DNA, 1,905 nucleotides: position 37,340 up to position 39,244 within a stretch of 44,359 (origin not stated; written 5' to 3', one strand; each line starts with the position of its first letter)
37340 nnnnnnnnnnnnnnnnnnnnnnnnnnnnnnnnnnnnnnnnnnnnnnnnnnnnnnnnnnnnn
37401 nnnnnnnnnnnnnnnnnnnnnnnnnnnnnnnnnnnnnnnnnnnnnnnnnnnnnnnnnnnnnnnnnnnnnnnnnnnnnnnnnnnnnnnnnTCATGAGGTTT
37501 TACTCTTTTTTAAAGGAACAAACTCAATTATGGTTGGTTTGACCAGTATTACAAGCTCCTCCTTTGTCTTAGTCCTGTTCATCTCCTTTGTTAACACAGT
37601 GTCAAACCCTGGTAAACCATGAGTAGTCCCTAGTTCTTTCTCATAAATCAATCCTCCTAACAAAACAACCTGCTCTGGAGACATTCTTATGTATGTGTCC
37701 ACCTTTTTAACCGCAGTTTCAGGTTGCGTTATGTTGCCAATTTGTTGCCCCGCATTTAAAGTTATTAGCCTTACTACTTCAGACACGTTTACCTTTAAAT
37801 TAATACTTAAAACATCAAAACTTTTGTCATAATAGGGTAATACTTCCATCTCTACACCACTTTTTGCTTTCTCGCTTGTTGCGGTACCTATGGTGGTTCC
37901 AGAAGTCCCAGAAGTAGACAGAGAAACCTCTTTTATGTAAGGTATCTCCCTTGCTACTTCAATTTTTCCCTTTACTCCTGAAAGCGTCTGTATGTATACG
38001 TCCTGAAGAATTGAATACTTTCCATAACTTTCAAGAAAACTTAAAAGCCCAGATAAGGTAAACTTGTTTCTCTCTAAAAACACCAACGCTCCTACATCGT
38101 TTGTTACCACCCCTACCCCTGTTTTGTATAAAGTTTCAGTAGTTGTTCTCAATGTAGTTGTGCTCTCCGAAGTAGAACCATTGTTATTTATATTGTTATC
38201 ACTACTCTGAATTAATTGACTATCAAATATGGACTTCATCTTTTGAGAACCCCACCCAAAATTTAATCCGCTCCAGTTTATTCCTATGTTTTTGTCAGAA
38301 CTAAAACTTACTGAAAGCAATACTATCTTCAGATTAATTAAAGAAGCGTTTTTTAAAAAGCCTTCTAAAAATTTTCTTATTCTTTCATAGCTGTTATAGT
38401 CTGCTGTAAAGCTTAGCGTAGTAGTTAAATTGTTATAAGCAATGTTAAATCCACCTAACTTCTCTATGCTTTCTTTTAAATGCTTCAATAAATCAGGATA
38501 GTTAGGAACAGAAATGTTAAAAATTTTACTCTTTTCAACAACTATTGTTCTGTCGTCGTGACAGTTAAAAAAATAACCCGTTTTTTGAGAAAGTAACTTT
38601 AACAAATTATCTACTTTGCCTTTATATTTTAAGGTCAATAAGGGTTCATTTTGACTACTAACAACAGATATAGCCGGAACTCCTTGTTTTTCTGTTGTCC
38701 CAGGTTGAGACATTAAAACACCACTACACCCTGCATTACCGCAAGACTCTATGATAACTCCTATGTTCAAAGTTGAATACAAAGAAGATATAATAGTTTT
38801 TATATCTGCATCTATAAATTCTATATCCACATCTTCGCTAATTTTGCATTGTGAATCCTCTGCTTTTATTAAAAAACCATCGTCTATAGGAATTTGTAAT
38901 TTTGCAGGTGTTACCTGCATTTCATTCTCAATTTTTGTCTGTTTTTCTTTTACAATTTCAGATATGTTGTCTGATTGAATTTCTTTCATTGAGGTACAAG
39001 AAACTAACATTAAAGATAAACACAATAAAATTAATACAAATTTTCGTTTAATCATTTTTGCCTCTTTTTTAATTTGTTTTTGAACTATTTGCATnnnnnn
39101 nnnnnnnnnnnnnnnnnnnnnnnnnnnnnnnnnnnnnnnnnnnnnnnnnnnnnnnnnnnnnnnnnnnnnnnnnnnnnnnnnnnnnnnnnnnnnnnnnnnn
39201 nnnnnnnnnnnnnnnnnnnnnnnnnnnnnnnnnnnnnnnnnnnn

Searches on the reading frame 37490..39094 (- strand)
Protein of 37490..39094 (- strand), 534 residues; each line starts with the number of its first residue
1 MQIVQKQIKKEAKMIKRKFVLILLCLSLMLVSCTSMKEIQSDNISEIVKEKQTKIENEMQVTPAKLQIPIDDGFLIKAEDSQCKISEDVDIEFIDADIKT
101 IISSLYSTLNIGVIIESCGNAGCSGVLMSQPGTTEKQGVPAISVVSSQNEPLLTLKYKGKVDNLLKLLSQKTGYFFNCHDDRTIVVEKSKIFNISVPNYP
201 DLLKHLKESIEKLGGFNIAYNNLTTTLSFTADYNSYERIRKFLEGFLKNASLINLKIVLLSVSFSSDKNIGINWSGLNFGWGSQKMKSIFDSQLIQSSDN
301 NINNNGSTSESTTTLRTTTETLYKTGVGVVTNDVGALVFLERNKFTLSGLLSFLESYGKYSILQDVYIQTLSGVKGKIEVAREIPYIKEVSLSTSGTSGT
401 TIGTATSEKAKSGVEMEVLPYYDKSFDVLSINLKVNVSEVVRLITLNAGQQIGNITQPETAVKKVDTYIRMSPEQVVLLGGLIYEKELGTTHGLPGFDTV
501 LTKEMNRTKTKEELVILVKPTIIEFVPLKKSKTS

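Call 5: search_protein_families(library=pfam, proteins=[window:37490-39094:-], max_evalue=0.01)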
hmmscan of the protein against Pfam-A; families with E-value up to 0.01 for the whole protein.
window:37490-39094:- (534 aa): 1 family
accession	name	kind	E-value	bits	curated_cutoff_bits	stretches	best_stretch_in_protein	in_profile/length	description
PF00263.26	Secretin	-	1.3e-19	70.8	27.5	1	354-524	2-169/169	Bacterial type II and III secretion system protein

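Call 31: search_protein_families(library=ncbifam, proteins=[window:37490-39094:-], max_evalue=0.01)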
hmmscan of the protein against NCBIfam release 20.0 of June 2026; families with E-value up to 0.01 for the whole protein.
window:37490-39094:- (534 aa): 5 families
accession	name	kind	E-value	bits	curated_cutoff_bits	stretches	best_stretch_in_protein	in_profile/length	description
TIGR02519.1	pilus_MshL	equivalog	1.3e-25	90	250.2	1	221-523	4-290/290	pilus (MSHA type) biogenesis protein MshL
TIGR02517.1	type_II_gspD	equivalog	7.4e-17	61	351.35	1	217-524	302-591/600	type II secretion system secretin GspD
TIGR02515.1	IV_pilus_PilQ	subfamily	1.4e-10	40.7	284.35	1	238-524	157-428/428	type IV pilus secretin PilQ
TIGR02520.1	pilus_B_mal_scr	equivalog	2.6e-08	32.9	287.65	1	333-521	324-512/513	PilN family type IVB pilus formation outer membrane protein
TIGR02516.1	type_III_yscC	equivalog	0.0041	15.7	238.45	0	249-523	232-461/463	type III secretion system outer membrane ring subunit SctC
